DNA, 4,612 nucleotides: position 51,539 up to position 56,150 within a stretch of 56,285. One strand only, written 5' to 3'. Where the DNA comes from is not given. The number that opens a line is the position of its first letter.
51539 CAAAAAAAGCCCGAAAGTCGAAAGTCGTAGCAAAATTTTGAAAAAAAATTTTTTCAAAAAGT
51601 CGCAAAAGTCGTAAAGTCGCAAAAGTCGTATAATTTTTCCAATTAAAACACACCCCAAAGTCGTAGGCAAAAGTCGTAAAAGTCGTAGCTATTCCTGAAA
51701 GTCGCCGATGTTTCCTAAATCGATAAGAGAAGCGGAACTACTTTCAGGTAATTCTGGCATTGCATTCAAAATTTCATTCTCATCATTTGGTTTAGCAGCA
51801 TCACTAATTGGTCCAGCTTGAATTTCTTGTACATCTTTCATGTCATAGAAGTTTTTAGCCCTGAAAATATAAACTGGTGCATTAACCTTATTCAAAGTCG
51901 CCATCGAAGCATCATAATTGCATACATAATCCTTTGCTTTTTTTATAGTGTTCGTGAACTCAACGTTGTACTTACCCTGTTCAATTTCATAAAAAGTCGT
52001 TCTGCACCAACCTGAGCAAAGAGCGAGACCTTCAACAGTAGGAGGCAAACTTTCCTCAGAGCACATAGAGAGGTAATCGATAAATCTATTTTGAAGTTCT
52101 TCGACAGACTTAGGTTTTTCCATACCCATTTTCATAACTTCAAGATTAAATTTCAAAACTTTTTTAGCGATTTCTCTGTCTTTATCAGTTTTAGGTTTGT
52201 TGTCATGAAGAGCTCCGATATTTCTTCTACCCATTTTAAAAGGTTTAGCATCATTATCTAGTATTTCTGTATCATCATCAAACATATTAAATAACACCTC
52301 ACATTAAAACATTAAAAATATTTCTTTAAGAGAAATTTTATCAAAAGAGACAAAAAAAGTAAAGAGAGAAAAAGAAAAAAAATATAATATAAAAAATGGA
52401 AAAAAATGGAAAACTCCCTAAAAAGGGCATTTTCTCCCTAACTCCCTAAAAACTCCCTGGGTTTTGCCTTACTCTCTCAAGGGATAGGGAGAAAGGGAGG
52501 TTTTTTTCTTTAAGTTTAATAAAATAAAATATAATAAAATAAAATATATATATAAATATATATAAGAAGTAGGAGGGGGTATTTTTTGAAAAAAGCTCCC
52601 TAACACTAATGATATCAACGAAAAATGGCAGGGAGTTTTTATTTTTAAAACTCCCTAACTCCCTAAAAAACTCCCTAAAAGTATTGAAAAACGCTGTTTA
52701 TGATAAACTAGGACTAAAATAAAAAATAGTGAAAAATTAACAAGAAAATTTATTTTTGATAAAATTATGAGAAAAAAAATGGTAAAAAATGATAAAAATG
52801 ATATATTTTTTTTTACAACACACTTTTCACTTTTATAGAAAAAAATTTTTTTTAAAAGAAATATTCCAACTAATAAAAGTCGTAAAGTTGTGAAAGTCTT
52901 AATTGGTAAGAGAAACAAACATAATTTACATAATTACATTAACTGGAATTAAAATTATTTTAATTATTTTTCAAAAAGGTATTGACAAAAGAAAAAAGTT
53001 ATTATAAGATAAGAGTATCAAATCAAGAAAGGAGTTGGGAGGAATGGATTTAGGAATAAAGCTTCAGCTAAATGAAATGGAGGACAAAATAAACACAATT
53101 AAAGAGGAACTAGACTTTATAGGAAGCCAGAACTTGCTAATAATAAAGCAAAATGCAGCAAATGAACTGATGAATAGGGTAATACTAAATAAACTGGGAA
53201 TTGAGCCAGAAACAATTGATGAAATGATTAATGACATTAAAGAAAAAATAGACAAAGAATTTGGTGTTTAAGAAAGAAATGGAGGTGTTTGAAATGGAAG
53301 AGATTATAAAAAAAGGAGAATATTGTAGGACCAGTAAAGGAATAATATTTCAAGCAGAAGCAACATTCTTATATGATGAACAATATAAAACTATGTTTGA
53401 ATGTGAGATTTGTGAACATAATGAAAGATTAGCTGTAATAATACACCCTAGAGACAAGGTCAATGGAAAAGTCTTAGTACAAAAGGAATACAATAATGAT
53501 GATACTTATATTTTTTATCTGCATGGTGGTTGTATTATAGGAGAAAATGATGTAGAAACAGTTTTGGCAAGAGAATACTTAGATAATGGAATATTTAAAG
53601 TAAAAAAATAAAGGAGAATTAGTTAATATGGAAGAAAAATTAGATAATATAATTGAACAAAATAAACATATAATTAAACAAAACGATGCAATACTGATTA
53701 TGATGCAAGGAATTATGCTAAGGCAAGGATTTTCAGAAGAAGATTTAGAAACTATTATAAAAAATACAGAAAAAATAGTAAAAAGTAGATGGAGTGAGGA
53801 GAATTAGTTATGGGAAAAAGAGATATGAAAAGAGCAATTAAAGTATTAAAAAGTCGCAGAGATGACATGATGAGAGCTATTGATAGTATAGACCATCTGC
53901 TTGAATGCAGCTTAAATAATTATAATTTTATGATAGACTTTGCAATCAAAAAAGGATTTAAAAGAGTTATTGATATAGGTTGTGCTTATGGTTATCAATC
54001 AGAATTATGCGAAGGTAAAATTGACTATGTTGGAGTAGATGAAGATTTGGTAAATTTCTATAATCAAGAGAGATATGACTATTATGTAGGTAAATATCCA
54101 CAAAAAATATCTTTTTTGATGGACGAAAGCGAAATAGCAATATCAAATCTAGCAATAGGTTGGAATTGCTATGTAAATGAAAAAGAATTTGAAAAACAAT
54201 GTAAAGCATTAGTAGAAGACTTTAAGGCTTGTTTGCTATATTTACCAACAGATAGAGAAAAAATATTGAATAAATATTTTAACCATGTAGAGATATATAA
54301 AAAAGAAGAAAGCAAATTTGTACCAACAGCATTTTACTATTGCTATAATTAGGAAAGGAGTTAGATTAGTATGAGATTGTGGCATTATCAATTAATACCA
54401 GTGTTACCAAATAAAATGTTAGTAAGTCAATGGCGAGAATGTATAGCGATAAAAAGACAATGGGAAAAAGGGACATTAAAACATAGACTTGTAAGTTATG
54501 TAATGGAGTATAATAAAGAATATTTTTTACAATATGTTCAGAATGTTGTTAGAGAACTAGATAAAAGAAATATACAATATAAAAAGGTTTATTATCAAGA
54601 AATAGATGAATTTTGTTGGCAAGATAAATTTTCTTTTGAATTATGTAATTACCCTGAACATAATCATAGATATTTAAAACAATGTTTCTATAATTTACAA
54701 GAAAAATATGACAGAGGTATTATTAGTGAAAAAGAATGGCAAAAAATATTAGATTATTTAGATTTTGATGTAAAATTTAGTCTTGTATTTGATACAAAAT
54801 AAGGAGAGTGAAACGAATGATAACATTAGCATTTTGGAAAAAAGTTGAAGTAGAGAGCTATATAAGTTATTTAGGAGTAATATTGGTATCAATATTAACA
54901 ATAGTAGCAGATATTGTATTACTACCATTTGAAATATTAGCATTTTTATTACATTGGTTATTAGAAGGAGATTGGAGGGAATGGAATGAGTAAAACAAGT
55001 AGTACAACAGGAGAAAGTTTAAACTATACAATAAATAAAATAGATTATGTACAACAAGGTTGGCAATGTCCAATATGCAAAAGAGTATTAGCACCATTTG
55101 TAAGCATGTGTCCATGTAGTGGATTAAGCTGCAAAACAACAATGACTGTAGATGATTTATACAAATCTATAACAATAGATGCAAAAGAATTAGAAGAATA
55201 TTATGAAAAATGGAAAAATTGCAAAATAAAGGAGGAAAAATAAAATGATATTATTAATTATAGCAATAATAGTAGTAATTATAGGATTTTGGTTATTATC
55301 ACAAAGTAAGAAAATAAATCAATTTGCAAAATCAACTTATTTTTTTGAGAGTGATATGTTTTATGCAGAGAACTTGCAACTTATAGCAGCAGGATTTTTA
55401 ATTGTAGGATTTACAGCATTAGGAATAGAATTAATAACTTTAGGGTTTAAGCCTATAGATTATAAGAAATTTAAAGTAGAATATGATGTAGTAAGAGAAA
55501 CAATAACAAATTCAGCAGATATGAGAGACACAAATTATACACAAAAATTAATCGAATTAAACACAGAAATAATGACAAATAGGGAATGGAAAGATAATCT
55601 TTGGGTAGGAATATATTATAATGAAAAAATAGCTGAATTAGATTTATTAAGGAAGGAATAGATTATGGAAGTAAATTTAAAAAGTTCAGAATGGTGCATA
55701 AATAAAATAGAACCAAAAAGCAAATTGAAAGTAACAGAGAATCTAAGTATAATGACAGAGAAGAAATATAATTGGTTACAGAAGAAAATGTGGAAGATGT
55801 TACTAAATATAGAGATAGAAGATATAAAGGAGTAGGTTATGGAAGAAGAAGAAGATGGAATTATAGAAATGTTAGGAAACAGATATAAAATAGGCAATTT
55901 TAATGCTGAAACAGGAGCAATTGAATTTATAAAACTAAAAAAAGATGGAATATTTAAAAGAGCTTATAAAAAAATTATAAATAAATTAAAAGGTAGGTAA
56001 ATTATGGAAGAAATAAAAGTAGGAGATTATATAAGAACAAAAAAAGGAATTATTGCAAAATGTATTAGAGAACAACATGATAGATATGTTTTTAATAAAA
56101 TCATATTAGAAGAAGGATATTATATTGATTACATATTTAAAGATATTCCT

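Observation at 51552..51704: Ten same-orientation AAAGTCG(YA) motifs packed into about 150 bp at the 3' end of terS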

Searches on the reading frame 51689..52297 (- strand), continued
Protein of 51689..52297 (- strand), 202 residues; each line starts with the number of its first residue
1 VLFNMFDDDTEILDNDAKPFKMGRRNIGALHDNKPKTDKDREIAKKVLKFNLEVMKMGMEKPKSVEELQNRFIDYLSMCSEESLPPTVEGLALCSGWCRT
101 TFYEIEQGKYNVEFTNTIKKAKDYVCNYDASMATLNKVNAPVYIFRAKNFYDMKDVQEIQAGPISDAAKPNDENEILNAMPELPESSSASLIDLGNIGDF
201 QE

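Call 63: find_encoding_contigs(protein=P0083, flank=3000, max_places=1)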
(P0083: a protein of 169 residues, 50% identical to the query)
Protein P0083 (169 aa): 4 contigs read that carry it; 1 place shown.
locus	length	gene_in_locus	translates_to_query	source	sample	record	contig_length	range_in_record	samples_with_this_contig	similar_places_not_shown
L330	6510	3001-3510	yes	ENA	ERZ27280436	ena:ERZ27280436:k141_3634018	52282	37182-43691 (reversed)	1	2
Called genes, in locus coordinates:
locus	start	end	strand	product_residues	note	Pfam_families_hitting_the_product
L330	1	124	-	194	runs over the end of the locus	PF03692:CxxCxxCC (weak)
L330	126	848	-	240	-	PF18662:HTH_56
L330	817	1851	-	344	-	PF06048:DUF927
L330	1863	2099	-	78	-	-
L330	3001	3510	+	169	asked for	PF16677:GP3_package (weak)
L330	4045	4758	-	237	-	-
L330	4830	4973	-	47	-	-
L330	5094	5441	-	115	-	-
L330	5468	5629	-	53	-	-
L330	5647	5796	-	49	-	-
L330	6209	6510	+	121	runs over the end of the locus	-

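Call 65: predict_structure(alignment_id=A4)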
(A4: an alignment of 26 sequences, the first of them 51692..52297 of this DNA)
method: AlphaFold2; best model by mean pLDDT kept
length: 202 residues; sequences in the alignment: 26
mean_pLDDT: 76.2   pTM: 0.58
mean pLDDT of the five models: 76.2, 75.6, 75.5, 74.5, 71.7
residues with pLDDT >= 90: 99; 70-90: 24; 50-70: 33; < 50: 46
segments of 3 or more residues with pLDDT < 50: 1-24, 183-202
pLDDT, mean of each block of 10 residues (from residue 1): 41 40 50 83 94 96 97 98 95 96 95 97 94 89 86 70 58 64 45 45 38
secondary structure, 60 per line:
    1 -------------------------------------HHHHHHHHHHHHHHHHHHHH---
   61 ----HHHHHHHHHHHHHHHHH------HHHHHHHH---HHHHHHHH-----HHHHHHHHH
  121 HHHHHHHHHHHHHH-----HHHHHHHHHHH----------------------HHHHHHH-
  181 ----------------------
elements in order: H38-57 H65-81 H88-95 H99-106 H112-134 H140-150 H173-179

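Call 69: fold_search(model_id=the predicted structure, library=pdb)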
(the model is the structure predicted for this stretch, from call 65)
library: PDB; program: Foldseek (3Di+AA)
matches with E <= 10: 49; with E <= 0.001: 0
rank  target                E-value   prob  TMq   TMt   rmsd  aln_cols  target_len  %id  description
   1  3p9a_B                1.2e-01  1.00  0.38  0.56   4.3       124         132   14  An atomic view of the nonameric small terminase subunit of Bacteriophage P22 (released 2012-05-09)
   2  3p9a_A                1.5e-01  1.00  0.37  0.52   4.4       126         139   16  An atomic view of the nonameric small terminase subunit of Bacteriophage P22 (released 2012-05-09)
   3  3p9a_F                3.1e-01  0.99  0.39  0.56   4.2       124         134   15  An atomic view of the nonameric small terminase subunit of Bacteriophage P22 (released 2012-05-09)
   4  3p9a_D                3.8e-01  0.99  0.39  0.56   4.0       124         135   15  An atomic view of the nonameric small terminase subunit of Bacteriophage P22 (released 2012-05-09)
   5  3p9a_C                4.1e-01  0.98  0.37  0.54   4.1       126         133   16  An atomic view of the nonameric small terminase subunit of Bacteriophage P22 (released 2012-05-09)
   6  4gpk_L                1.9e+00  0.09  0.15  0.11  11.9       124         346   14  Crystal structure of NprR in complex with its cognate peptide NprX (released 2013-07-03)
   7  2rld_D                4.5e+00  0.12  0.20  0.35   9.0       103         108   16  CRYSTAL STRUCTURE OF A PROTEIN WITH UNKNOWN FUNCTION FROM S23 RIBOSOMAL PROTEIN FAMILY (BT_0352) FROM BACTEROIDES THET (released 2007-10-30)
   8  2rld_A                4.5e+00  0.09  0.19  0.30  10.2       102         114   14  CRYSTAL STRUCTURE OF A PROTEIN WITH UNKNOWN FUNCTION FROM S23 RIBOSOMAL PROTEIN FAMILY (BT_0352) FROM BACTEROIDES THET (released 2007-10-30)
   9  4gpk_K                4.7e+00  0.04  0.15  0.11  12.8       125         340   12  Crystal structure of NprR in complex with its cognate peptide NprX (released 2013-07-03)
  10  4epz                  5.0e+00  0.05  0.18  0.22  11.2       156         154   13  Crystal structure of a transcription anti-terminator antagonist UpxZ (BACUNI_04315) from Bacteroides uniformis ATCC 8492 (released 2012-07-11)
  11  2rld_C                5.2e+00  0.08  0.19  0.29  10.3       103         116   14  CRYSTAL STRUCTURE OF A PROTEIN WITH UNKNOWN FUNCTION FROM S23 RIBOSOMAL PROTEIN FAMILY (BT_0352) FROM BACTEROIDES THET (released 2007-10-30)
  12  3uul_A                5.2e+00  0.06  0.18  0.28  17.6       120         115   15  Crystal Structure of first N-terminal utrophin spectrin repeat (released 2012-09-19)
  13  6ivn_E                5.8e+00  0.06  0.16  0.12  14.7       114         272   14  Crystal structure of a membrane protein G264A (released 2019-11-06)
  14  7q83_D                5.8e+00  0.02  0.11  0.14  19.6       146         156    8  Crystal structure of S. cerevisiae Sso2 in complex with the pleckstrin homology domain of Sec3 (released 2022-08-31)
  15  9lt9                  6.1e+00  0.09  0.20  0.14   9.7       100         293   10  Crystal structure of Gle1 from Debaryomyces hansenii (released 2026-02-11)
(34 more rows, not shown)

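Call 86: search_protein_families(library=pfam, proteins=[L001:840-1395:-], max_evalue=0.05)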
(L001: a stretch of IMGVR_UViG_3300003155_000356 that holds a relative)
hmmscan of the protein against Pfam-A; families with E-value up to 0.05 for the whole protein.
L001:840-1395:- (185 aa): 2 families
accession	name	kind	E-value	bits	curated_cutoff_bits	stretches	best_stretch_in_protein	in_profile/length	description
PF07463.16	NUMOD4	-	4.9e-12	46.3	23.4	1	29-71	1-49/49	NUMOD4 motif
PF13392.12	HNH_3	-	5.3e-10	39.2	24.8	1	81-124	3-45/46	HNH endonuclease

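Call 87: search_protein_families(library=phrogs, proteins=[L001:840-1395:-], max_evalue=0.01)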
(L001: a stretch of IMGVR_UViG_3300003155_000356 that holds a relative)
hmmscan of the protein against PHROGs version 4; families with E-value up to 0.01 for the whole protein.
L001:840-1395:- (185 aa): 13 families
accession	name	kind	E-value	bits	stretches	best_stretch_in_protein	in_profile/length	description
phrog_59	-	DNA, RNA and nucleotide metabolism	1.1e-40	141.3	1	12-169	115-266/423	HNH endonuclease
phrog_959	-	DNA, RNA and nucleotide metabolism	4.4e-33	114.9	1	27-141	4-111/138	HNH endonuclease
phrog_1492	-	DNA, RNA and nucleotide metabolism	8e-29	102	1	7-125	23-157/414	HNH endonuclease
phrog_99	-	DNA, RNA and nucleotide metabolism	1.6e-10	42.2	1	11-151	101-228/383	HNH endonuclease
phrog_826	-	DNA, RNA and nucleotide metabolism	3.5e-08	34.3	1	61-130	93-161/281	HNH endonuclease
phrog_15471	-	DNA, RNA and nucleotide metabolism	1e-07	33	1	61-138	14-91/183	HNH endonuclease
phrog_37683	-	unknown function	6.3e-06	26.5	1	41-127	121-208/279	-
phrog_14913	-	DNA, RNA and nucleotide metabolism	7e-06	27.1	1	69-160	30-120/149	HNH endonuclease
phrog_7545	-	DNA, RNA and nucleotide metabolism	7.6e-06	27.2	1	61-131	64-137/160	HNH endonuclease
phrog_17657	-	DNA, RNA and nucleotide metabolism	0.00011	23.1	1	40-119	79-166/168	HNH endonuclease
phrog_21800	-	unknown function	0.00019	22.3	1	29-50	2-23/63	-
phrog_4578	-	DNA, RNA and nucleotide metabolism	0.0039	18.1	1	76-130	9-62/130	HNH endonuclease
phrog_30377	-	DNA, RNA and nucleotide metabolism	0.0059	17.7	0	81-130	12-58/82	HNH endonuclease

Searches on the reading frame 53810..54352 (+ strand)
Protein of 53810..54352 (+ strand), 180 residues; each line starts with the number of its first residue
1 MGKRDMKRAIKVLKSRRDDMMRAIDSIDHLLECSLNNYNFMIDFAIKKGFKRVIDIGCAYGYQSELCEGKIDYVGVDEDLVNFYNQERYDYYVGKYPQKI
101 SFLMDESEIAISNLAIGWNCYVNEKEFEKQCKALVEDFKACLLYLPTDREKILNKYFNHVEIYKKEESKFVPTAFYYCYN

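Call 7: search_protein_families(library=pfam, proteins=[window:53810-54352:+], max_evalue=0.01)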
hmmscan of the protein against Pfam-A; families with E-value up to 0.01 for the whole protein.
window:53810-54352:+ (180 aa): 0 families

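Call 8: search_protein_families(library=phrogs, proteins=[window:53810-54352:+], max_evalue=0.01)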
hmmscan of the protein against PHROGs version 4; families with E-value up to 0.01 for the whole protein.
window:53810-54352:+ (180 aa): 1 family
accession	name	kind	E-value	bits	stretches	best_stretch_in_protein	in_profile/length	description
phrog_20308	-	unknown function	0.0042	18.2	0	20-51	17-48/73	-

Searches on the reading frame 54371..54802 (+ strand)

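Call 7: search_protein_families(library=pfam, proteins=[window:54371-54802:+], max_evalue=0.01)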
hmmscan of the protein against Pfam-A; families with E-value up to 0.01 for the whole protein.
window:54371-54802:+ (143 aa): 1 family
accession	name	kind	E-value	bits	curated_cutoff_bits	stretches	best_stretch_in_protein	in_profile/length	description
PF03013.19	Pyr_excise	-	1.9e-13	51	23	1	1-71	1-76/81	Pyrimidine dimer DNA glycosylase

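Call 8: search_protein_families(library=phrogs, proteins=[window:54371-54802:+], max_evalue=0.01)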
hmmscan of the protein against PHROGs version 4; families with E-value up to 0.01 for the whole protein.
window:54371-54802:+ (143 aa): 0 families

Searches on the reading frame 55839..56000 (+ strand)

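Call 86: search_protein_families(library=pfam, proteins=[window:55839-56000:+], max_evalue=0.05)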
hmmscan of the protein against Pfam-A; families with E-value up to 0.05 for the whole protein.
window:55839-56000:+ (53 aa): 1 family
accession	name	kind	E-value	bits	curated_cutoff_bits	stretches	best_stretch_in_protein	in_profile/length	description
PF24744.1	CARF-assoc_HTH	-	0.049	14.1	27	0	7-23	31-47/55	CARF-associated HTH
